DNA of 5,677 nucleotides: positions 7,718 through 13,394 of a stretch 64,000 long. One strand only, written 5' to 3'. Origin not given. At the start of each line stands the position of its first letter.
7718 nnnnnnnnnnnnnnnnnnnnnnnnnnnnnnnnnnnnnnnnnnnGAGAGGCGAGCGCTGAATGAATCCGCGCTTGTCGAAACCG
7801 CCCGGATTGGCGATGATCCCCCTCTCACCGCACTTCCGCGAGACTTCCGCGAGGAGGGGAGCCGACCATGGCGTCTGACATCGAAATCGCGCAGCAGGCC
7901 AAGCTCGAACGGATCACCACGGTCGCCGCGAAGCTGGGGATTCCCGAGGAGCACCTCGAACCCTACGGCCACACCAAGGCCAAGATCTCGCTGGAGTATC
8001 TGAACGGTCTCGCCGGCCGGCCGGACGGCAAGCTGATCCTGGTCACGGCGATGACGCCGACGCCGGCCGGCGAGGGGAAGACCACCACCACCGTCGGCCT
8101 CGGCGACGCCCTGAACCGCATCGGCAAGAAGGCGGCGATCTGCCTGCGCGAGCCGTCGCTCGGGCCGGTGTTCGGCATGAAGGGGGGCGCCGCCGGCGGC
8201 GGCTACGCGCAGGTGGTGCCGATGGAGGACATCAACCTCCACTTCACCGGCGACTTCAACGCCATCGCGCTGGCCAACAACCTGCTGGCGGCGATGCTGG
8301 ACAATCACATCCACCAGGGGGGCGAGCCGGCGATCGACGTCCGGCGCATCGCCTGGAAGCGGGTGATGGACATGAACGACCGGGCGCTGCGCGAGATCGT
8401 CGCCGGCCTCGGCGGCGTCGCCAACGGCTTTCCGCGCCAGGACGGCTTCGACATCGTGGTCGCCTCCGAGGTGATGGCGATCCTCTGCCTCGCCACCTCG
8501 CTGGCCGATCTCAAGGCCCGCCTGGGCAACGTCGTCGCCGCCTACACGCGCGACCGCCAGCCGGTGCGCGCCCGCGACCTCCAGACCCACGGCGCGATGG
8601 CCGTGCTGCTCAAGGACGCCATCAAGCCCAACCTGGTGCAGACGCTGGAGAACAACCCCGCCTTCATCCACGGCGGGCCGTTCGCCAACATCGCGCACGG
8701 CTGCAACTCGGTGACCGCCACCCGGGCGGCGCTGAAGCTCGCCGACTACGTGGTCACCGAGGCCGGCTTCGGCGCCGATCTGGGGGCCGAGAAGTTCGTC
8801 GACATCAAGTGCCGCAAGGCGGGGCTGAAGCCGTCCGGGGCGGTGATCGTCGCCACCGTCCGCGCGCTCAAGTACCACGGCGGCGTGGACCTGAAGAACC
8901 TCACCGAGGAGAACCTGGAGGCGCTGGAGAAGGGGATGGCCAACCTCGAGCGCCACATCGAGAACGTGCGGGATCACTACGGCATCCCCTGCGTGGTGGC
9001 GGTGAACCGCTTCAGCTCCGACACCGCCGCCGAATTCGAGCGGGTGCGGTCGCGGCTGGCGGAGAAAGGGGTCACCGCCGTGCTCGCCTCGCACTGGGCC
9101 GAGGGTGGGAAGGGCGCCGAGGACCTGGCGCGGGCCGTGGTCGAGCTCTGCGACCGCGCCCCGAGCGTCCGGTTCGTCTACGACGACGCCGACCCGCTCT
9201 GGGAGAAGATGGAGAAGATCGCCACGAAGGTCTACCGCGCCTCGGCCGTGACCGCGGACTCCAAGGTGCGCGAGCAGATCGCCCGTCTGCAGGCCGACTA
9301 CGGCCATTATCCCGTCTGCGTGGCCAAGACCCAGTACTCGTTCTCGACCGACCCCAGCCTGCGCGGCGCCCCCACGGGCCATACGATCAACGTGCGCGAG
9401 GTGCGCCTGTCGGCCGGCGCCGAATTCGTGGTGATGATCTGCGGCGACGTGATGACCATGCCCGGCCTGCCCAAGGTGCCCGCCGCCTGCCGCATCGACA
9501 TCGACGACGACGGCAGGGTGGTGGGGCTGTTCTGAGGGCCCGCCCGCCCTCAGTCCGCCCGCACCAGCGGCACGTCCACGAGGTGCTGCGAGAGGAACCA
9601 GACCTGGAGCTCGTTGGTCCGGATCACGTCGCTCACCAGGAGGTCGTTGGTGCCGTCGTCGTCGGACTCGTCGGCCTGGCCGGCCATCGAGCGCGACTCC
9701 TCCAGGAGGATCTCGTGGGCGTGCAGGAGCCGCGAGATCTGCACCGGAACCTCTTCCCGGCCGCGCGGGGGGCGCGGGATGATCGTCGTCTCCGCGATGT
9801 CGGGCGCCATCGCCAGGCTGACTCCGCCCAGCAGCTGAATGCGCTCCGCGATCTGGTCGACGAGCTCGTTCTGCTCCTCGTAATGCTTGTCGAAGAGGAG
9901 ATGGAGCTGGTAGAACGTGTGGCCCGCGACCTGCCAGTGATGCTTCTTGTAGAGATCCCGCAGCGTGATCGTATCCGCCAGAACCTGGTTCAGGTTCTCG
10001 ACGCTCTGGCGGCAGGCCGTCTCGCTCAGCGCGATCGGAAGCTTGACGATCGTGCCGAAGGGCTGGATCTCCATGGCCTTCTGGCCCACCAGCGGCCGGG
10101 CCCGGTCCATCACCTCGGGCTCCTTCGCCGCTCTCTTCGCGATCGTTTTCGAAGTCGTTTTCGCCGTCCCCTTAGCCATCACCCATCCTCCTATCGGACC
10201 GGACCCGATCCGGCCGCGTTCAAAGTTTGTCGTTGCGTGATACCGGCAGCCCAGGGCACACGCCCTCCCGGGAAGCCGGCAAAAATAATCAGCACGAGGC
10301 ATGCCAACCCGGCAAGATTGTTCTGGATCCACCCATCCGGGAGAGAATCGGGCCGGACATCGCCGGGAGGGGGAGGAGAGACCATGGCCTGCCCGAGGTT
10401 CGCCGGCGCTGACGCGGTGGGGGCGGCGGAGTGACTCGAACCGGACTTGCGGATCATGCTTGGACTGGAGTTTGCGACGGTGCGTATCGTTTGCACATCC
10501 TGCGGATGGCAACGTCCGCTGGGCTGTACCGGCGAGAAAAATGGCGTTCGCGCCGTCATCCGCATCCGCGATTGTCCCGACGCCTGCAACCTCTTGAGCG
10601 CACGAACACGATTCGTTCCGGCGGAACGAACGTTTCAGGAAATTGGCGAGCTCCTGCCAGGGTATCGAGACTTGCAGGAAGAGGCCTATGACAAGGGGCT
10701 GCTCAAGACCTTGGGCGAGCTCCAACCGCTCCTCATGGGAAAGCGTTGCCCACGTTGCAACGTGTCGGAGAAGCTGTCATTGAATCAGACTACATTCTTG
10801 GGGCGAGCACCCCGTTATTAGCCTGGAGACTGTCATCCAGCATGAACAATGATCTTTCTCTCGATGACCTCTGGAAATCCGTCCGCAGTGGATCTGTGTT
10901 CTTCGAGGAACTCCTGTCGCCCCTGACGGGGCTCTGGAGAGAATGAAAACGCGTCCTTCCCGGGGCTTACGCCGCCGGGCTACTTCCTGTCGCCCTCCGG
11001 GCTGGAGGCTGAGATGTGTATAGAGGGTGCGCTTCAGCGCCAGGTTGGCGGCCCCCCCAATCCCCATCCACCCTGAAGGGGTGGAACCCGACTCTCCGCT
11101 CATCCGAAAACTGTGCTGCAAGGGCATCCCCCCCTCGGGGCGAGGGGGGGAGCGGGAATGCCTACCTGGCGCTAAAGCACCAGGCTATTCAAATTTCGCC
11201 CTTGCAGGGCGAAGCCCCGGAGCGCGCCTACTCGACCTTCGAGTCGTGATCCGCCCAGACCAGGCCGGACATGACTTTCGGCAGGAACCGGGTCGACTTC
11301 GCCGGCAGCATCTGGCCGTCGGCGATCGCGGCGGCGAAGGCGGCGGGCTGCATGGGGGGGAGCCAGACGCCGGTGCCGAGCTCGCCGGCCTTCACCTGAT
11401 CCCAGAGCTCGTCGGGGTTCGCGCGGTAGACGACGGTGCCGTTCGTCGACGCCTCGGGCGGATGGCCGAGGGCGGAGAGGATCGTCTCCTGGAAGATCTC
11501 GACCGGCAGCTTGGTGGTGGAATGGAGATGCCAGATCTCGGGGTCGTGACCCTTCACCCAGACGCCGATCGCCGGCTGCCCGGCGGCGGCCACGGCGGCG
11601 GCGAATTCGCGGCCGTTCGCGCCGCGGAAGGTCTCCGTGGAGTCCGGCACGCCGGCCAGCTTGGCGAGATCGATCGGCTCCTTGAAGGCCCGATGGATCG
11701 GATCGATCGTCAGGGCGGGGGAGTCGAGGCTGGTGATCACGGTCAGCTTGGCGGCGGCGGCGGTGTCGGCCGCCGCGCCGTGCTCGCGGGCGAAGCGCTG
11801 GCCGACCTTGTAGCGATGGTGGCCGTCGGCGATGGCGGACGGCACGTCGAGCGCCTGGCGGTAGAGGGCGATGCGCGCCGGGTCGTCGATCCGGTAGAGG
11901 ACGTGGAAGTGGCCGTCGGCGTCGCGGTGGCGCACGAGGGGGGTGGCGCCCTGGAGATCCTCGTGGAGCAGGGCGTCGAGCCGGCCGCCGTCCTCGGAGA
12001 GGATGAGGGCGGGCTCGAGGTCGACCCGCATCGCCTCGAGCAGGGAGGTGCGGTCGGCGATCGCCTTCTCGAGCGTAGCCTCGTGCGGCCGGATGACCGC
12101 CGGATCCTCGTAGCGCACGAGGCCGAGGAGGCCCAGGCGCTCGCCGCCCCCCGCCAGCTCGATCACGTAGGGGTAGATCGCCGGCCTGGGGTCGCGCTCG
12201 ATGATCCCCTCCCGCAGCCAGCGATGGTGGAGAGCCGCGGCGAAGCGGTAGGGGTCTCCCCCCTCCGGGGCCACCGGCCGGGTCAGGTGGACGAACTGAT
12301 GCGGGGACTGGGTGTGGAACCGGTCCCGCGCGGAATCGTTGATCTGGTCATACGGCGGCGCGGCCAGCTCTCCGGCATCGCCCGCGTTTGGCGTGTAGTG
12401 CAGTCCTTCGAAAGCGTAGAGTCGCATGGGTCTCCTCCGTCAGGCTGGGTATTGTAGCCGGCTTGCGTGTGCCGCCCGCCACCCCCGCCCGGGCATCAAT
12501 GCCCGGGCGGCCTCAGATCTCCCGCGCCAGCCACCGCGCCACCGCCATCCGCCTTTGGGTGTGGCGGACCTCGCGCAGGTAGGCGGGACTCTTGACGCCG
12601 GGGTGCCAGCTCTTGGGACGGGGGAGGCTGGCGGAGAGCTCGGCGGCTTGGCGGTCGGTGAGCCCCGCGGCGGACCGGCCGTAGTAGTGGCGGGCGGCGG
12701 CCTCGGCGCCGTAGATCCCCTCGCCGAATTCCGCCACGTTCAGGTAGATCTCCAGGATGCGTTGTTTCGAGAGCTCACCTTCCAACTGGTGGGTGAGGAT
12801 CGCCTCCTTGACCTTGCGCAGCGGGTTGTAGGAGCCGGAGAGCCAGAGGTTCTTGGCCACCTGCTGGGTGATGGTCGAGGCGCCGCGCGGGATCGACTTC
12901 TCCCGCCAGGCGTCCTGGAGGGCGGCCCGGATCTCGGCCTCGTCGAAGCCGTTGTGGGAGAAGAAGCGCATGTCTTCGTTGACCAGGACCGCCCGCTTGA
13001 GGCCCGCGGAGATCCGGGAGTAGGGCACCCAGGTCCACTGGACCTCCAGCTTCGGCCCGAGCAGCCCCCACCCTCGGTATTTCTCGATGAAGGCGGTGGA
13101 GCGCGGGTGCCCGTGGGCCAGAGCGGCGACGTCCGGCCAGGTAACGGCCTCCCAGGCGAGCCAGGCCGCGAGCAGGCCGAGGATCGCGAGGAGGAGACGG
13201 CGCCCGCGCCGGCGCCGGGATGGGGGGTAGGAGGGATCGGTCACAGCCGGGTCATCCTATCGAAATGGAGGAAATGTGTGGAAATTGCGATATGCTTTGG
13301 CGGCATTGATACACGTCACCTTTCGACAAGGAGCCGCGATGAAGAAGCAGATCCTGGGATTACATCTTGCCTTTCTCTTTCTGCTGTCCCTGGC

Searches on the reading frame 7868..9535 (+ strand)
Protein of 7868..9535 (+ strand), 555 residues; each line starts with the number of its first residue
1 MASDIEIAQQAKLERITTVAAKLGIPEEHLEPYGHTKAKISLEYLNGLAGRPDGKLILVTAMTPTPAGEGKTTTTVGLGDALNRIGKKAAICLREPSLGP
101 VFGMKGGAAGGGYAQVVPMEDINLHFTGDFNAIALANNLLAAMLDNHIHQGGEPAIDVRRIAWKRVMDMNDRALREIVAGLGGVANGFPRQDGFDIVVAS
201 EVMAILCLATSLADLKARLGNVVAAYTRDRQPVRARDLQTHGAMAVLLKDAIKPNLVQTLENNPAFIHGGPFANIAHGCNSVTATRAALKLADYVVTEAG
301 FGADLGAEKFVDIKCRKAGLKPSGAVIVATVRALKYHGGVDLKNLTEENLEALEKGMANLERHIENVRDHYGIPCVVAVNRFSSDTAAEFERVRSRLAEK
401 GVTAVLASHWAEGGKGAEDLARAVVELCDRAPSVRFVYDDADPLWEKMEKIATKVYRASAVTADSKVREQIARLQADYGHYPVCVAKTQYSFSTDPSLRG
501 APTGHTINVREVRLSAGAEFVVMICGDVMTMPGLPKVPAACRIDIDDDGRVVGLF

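Call 29: search_protein_families(library=pfam, proteins=[window:7868-9535:+], max_evalue=0.0001)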
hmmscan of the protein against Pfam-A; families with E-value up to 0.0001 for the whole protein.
window:7868-9535:+ (555 aa): 1 family
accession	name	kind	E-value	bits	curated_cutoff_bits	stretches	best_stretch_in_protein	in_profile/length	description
PF01268.25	FTHFS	-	2.4e-269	894.7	27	1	3-555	2-556/556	Formate--tetrahydrofolate ligase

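Call 38: find_encoding_contigs(protein=window:7868-9535:+, flank=10000, max_places=4)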
Protein window:7868-9535:+ (555 aa): no gene with exactly this product is on record in the collection.

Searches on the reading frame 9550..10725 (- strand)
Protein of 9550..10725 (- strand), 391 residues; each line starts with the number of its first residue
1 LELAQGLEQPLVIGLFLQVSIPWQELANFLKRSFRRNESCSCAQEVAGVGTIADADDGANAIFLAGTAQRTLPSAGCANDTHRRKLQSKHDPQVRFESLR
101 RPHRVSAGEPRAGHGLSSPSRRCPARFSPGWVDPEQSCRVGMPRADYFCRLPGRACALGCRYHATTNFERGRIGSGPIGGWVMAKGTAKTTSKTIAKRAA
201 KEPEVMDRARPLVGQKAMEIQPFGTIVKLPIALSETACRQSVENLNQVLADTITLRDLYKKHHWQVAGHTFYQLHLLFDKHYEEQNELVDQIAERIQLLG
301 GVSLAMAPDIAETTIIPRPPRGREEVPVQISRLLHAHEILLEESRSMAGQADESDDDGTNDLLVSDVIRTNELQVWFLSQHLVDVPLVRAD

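Call 29: search_protein_families(library=pfam, proteins=[window:9550-10725:-], max_evalue=0.0001)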
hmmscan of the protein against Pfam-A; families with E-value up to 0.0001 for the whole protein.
window:9550-10725:- (391 aa): 1 family
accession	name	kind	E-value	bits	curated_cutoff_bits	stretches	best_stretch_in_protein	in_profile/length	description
PF00210.30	Ferritin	-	1.9e-28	99.6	24.5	1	243-386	2-140/142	Ferritin-like domain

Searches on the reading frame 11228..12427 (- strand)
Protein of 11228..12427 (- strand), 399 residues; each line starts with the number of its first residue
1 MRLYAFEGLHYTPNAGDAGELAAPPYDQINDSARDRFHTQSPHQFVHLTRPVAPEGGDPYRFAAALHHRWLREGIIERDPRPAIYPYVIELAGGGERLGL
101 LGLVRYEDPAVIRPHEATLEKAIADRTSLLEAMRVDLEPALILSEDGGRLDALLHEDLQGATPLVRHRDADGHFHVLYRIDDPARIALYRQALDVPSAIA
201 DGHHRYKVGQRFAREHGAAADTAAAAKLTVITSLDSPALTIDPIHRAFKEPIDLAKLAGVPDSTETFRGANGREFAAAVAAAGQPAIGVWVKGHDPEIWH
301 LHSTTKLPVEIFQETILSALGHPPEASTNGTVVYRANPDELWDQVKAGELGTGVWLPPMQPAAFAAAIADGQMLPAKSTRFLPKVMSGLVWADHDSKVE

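Call 29: search_protein_families(library=pfam, proteins=[window:11228-12427:-], max_evalue=0.0001)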
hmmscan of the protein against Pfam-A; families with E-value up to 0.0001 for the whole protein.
window:11228-12427:- (399 aa): 1 family
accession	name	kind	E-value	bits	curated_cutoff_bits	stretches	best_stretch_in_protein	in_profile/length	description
PF06245.16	DUF1015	-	3.8e-52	177.7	25.8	1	4-251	2-266/325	Protein of unknown function (DUF1015)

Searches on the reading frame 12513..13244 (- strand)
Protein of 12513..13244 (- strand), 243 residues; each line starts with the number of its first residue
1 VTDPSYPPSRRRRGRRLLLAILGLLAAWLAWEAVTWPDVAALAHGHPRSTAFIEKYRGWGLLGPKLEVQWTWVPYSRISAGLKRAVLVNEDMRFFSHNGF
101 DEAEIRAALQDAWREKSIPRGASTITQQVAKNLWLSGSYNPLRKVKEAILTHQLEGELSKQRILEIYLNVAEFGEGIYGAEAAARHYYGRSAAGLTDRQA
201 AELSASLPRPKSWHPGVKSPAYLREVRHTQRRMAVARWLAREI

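Call 29: search_protein_families(library=pfam, proteins=[window:12513-13244:-], max_evalue=0.0001)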
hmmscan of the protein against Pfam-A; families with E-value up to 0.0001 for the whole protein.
window:12513-13244:- (243 aa): 1 family
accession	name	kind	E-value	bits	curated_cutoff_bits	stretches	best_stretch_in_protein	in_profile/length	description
PF00912.28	Transgly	-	2.2e-47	161.2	27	1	69-227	13-171/178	Transglycosylase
